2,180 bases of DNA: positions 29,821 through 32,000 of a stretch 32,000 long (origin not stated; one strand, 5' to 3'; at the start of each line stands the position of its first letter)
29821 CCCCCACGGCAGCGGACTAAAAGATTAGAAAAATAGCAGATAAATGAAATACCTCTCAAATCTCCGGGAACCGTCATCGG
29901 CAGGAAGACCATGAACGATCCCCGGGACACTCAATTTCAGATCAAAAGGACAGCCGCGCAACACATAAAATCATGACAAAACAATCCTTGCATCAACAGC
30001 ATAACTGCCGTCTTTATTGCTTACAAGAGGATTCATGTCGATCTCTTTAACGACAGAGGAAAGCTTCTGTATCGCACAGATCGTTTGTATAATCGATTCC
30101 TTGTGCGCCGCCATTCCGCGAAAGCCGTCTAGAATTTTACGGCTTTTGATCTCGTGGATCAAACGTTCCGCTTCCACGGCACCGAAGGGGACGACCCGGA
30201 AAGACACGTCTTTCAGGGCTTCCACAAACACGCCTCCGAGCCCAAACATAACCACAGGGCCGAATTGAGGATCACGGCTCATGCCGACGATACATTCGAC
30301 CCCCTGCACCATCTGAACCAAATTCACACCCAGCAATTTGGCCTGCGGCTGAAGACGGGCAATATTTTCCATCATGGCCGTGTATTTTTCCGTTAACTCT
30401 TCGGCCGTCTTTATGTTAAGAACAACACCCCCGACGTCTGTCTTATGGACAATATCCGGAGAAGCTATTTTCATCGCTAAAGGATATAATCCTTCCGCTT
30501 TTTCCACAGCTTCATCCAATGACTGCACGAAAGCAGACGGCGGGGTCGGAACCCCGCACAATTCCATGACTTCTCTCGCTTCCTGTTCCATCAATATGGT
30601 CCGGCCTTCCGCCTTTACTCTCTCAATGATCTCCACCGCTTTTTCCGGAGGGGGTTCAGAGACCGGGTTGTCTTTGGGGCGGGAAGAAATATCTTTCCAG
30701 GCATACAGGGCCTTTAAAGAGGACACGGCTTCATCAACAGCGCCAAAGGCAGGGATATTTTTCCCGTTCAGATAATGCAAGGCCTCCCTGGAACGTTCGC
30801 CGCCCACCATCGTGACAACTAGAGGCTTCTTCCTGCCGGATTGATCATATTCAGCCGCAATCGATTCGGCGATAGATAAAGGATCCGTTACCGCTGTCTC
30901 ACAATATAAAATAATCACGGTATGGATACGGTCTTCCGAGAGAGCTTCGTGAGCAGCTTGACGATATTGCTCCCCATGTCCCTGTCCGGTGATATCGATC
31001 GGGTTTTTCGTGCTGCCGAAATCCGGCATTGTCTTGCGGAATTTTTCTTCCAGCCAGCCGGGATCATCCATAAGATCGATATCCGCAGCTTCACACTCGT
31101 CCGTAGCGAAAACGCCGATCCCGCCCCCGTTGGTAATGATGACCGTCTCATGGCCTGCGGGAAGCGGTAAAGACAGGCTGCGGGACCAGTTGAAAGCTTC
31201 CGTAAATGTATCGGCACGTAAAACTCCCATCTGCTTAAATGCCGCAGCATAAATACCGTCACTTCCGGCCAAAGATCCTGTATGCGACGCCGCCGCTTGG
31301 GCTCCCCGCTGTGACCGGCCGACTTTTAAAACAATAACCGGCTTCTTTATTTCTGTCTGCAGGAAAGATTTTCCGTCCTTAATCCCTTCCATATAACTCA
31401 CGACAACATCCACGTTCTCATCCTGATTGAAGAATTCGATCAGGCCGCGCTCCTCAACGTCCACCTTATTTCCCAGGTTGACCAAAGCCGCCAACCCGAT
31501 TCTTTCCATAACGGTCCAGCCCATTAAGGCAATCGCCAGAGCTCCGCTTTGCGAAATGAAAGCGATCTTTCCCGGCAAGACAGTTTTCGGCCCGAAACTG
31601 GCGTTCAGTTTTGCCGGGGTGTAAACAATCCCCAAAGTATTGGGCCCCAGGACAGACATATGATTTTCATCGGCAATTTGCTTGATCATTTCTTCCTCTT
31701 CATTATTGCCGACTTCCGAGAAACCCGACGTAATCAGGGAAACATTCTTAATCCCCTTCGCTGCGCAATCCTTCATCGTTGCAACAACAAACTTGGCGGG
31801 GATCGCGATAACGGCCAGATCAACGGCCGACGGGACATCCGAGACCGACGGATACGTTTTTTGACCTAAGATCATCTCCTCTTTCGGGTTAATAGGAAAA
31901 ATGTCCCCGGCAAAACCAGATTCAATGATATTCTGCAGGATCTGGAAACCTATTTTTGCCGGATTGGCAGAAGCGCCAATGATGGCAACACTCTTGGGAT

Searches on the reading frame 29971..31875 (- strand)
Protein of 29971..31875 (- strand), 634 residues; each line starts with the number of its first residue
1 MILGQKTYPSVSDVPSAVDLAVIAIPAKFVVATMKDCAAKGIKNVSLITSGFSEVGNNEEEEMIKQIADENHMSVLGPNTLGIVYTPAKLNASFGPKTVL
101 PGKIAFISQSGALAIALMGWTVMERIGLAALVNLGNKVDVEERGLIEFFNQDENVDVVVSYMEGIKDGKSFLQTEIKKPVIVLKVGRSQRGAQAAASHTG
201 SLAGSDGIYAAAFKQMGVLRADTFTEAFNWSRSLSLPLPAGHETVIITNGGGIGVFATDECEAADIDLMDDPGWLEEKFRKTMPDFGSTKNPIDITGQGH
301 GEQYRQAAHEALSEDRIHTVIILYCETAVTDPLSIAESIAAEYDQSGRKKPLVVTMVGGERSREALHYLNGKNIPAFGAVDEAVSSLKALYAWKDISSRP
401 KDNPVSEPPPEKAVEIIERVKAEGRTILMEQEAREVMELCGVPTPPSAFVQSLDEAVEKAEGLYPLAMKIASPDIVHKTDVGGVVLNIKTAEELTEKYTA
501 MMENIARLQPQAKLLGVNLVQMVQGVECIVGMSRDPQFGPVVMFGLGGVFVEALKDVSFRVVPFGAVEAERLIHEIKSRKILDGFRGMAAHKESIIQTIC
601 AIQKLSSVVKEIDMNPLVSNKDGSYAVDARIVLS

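Call 56: search_protein_families(library=pfam, proteins=[window:29971-31875:-], max_evalue=0.0001)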
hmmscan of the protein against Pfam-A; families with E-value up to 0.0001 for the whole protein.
window:29971-31875:- (634 aa): 5 families
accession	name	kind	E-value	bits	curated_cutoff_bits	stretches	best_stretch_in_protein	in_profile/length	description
PF13549.11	ATP-grasp_5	-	5.6e-67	225.8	27.6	1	420-633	2-221/221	ATP-grasp domain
PF13607.11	Succ_CoA_lig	-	3.1e-45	153.8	27.4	1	101-231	1-135/138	Succinyl-CoA ligase like flavodoxin domain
PF19045.5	Ligase_CoA_2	-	1.3e-25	90.7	23.7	1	245-394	2-155/162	Ligase-CoA domain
PF13380.12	CoA_binding_2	-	2.3e-12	47.8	22.8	1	2-85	40-115/116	CoA binding domain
PF02629.25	CoA_binding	-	2.1e-06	28.8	22.3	1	2-51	46-97/97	CoA binding domain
